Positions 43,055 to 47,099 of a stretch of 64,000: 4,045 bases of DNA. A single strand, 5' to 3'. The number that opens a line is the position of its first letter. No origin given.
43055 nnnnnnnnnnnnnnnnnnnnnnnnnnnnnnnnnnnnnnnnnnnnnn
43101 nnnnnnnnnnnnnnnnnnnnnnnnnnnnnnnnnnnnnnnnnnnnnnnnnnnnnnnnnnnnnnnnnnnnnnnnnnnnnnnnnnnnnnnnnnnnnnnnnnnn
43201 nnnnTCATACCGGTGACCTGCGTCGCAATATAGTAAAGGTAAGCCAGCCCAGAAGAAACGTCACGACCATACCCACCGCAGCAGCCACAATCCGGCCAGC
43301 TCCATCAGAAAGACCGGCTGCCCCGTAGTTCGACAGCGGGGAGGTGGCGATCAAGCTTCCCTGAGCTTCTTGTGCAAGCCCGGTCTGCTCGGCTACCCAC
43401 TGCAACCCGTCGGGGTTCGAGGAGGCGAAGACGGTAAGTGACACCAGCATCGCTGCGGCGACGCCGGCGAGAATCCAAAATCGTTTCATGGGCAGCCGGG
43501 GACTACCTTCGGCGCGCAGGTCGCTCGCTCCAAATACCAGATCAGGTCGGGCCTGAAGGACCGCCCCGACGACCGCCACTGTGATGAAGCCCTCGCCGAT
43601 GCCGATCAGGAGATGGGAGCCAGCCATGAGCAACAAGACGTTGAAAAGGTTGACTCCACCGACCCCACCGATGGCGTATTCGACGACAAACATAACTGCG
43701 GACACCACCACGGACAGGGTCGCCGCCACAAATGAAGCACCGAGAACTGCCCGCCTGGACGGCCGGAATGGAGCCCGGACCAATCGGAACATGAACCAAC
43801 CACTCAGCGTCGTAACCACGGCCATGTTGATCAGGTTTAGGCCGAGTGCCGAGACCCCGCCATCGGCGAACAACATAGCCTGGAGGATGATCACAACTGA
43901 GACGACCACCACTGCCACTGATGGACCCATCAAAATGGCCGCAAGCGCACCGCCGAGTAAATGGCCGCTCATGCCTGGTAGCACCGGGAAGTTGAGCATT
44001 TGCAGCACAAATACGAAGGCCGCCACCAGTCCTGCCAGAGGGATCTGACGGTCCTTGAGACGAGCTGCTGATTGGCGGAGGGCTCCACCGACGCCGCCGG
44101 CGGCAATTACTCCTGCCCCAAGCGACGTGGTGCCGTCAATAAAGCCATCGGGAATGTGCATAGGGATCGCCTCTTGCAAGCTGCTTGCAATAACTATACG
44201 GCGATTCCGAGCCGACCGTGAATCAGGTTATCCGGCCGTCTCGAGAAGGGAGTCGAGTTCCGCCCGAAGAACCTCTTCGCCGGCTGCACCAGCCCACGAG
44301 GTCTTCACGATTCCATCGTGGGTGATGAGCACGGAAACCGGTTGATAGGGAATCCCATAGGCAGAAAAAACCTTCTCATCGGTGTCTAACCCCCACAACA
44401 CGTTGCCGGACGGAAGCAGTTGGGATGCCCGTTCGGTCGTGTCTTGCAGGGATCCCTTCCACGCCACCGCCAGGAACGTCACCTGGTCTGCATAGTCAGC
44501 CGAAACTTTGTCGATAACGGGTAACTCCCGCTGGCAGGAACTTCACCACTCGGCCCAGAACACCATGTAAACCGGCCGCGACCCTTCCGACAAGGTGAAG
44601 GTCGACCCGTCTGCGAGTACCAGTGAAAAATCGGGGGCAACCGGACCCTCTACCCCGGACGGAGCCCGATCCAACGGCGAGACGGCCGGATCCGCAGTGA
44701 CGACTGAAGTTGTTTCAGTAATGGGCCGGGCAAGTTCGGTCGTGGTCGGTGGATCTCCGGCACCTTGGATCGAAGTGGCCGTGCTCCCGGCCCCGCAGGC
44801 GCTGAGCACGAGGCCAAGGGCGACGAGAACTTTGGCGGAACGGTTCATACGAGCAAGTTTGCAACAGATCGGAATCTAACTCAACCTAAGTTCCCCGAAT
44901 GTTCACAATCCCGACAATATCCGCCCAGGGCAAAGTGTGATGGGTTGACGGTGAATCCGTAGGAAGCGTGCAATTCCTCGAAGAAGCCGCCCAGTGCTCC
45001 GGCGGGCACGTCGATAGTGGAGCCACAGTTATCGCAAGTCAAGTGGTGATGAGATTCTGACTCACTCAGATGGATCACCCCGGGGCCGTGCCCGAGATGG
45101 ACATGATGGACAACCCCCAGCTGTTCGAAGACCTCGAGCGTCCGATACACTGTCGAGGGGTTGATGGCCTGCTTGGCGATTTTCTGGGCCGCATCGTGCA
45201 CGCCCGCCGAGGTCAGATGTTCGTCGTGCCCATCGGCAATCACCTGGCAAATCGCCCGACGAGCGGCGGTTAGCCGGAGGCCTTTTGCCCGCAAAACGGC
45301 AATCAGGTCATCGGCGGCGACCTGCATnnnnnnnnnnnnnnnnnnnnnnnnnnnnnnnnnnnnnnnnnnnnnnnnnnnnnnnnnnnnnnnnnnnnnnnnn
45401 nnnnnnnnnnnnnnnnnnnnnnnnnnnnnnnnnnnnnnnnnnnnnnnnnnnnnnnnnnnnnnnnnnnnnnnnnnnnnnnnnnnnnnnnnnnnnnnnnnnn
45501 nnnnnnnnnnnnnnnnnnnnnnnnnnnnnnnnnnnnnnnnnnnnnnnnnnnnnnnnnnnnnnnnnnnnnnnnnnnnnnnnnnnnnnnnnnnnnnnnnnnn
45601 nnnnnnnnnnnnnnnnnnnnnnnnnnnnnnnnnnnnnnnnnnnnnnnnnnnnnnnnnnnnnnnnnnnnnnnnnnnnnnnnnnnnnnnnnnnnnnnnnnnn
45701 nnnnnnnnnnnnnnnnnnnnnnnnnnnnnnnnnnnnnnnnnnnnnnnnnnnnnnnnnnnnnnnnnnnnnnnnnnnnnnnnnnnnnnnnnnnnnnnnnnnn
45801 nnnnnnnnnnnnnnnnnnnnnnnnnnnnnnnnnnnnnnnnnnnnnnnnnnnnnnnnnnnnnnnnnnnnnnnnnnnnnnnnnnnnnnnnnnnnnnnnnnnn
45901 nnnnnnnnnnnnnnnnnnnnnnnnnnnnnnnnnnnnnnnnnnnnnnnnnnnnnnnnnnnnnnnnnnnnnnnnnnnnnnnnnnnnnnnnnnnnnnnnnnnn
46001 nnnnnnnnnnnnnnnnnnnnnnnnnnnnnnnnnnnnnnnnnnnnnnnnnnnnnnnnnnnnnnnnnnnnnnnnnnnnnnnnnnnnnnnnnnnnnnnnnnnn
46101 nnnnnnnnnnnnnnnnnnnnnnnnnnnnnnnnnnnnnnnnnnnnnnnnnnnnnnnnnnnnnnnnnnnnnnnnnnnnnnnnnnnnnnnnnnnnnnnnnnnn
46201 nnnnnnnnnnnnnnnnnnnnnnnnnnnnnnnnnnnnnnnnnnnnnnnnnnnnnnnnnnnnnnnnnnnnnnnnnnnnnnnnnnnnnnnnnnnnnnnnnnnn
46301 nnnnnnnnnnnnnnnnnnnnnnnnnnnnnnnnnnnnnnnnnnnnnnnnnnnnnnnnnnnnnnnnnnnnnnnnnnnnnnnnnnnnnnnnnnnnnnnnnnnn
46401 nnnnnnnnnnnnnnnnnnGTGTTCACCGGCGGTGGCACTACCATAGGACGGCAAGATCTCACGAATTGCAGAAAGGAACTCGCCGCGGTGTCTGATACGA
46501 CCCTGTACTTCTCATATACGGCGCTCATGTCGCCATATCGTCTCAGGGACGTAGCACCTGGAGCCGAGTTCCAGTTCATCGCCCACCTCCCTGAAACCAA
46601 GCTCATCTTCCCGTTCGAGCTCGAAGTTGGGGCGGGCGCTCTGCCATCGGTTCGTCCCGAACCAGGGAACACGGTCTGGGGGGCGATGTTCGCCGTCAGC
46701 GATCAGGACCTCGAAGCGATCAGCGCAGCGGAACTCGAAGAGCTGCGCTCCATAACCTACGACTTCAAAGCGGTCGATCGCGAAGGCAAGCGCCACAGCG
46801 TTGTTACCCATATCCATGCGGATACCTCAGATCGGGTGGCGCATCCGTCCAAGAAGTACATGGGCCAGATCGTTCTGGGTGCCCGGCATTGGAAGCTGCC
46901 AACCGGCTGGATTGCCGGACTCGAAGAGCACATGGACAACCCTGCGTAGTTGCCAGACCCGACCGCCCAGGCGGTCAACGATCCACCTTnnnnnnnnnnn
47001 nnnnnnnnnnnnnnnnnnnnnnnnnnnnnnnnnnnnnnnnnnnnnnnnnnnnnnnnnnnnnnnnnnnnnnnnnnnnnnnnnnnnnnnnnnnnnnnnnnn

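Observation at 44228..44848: Candidate selenoprotein: TlpA/ResA-like thioredoxin lipoprotein with W-U-SS-C replacing WCxxC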

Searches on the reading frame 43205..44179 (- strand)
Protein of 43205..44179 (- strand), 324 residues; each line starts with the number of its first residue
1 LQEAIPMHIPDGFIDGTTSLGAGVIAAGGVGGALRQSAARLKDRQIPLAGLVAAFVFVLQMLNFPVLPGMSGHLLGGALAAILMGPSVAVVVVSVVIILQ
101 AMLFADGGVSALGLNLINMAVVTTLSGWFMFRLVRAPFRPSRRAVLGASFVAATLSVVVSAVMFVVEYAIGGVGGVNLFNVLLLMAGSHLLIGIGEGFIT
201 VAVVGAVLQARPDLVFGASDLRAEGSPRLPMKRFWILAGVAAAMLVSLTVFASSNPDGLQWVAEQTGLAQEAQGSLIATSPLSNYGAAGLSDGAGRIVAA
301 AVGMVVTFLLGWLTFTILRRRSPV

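Call 45: search_protein_families(library=pfam, proteins=[window:43205-44179:-], max_evalue=0.001)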
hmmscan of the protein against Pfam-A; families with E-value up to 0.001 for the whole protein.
window:43205-44179:- (324 aa): 2 families
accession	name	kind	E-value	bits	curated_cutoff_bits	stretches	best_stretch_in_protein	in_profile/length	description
PF01891.21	CbiM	-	5.9e-56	190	23.1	1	8-214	1-205/205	Cobalt uptake substrate-specific transmembrane region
PF13190.11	PDGLE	-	6.9e-15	55.1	27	1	234-320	4-102/102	PDGLE domain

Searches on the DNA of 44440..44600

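Call 75: search_rna_families(source=window, start=44440, end=44600, threshold=evalue, max_evalue=10)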
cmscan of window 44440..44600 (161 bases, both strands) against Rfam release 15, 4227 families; matches with E-value up to 10: 0.
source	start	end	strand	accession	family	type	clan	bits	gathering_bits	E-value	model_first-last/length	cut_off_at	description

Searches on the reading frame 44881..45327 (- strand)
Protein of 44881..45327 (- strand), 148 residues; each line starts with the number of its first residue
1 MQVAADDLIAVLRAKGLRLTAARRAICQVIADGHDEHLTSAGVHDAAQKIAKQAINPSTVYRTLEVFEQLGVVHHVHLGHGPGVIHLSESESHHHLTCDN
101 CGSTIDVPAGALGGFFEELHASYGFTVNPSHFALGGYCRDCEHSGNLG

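Call 45: search_protein_families(library=pfam, proteins=[window:44881-45327:-], max_evalue=0.001)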
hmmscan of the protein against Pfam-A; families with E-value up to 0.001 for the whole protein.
window:44881-45327:- (148 aa): 1 family
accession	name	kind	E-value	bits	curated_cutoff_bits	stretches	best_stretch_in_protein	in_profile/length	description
PF01475.25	FUR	-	1.2e-21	77.5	23.1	1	15-128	2-114/121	Ferric uptake regulator family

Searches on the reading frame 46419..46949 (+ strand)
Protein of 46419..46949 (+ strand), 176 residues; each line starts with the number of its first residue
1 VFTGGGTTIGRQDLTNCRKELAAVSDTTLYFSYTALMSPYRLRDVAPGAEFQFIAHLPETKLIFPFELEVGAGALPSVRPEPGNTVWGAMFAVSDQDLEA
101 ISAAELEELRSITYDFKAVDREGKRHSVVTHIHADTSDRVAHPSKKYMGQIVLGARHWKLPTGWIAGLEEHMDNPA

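Call 45: search_protein_families(library=pfam, proteins=[window:46419-46949:+], max_evalue=0.001)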
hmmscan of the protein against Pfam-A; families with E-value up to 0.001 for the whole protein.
window:46419-46949:+ (176 aa): 1 family
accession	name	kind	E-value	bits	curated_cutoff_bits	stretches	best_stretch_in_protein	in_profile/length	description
PF13772.11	AIG2_2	-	3.1e-06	28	27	1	86-168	2-83/83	AIG2-like family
